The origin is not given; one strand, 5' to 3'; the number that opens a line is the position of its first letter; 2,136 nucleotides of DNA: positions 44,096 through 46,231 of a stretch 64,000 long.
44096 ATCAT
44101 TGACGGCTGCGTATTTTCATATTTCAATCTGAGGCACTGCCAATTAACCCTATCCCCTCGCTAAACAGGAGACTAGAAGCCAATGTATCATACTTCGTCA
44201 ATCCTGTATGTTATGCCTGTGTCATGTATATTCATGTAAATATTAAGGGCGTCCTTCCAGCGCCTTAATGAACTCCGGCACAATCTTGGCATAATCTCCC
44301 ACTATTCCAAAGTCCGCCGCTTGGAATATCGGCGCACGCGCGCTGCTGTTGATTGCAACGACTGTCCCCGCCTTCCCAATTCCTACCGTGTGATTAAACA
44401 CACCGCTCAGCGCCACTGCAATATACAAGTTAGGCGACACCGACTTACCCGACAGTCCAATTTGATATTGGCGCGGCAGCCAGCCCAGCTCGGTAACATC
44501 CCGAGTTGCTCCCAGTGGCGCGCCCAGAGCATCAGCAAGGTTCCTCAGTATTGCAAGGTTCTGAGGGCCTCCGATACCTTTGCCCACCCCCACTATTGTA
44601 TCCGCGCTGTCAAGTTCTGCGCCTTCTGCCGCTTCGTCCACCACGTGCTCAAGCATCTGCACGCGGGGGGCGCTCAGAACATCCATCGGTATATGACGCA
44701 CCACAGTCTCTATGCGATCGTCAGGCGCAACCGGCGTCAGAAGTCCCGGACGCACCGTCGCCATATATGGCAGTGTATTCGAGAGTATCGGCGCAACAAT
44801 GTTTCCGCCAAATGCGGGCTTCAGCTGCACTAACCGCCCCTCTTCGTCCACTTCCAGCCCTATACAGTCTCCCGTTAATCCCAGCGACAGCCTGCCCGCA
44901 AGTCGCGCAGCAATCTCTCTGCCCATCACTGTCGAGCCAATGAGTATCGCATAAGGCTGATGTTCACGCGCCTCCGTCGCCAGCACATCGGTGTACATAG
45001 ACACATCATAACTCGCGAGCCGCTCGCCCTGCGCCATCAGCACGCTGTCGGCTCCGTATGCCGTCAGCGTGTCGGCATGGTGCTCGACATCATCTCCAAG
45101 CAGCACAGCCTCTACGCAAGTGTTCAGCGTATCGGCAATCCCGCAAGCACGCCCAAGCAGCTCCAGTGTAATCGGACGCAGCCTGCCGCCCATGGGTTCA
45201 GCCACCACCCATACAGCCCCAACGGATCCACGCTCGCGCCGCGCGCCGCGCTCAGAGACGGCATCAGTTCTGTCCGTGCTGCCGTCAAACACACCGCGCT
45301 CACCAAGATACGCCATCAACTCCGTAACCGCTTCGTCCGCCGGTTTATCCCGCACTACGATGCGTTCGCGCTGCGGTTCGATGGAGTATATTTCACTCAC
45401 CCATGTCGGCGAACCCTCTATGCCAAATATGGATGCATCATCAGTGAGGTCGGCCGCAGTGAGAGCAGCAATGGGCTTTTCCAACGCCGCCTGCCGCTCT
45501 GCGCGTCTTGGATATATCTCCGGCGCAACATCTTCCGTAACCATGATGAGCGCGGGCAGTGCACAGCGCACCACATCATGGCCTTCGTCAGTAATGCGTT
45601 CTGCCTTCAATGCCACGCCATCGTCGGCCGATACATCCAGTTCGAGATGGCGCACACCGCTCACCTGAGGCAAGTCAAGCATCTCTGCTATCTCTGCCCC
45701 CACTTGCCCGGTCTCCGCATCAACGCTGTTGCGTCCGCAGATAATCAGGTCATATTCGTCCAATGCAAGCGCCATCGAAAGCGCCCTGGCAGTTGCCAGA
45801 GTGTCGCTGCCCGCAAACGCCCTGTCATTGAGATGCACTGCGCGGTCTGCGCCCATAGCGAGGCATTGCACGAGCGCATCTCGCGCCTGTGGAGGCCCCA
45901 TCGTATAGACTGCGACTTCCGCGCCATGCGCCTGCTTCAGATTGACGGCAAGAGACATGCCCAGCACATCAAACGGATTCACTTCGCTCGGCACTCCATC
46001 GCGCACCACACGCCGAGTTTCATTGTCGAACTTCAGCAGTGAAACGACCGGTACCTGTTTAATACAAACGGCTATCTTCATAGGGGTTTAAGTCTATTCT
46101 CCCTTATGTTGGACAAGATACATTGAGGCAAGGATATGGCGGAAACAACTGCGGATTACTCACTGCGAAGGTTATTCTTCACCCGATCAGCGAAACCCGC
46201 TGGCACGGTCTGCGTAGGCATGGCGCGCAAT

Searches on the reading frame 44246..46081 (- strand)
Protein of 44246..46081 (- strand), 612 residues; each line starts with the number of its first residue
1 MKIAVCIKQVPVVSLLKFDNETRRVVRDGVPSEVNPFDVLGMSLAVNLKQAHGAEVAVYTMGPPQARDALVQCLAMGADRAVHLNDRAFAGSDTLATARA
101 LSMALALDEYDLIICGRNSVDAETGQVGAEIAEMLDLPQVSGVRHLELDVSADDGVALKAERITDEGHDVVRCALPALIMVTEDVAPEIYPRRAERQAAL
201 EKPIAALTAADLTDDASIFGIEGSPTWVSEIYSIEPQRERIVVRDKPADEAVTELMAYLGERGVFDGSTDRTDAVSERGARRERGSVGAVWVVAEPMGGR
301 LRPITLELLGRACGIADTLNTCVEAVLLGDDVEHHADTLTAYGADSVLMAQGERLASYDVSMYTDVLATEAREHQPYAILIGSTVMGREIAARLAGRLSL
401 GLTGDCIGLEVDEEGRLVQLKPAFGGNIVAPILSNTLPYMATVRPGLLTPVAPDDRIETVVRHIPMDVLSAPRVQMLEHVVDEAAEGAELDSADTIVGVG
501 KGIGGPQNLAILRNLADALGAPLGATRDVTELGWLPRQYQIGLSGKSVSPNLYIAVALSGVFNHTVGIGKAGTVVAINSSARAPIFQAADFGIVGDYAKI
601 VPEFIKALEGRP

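Call 81: search_protein_families(library=pfam, proteins=[window:44246-46081:-], max_evalue=0.00001)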
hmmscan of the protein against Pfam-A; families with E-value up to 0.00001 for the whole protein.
window:44246-46081:- (612 aa): 2 families
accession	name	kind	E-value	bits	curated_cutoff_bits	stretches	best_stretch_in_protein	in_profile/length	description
PF01012.27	ETF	-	7.5e-71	238.1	26.7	2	290-455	1-167/181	Electron transfer flavoprotein domain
PF00766.25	ETF_alpha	-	2.2e-26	92.1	27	1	490-568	2-80/81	Electron transfer flavoprotein FAD-binding domain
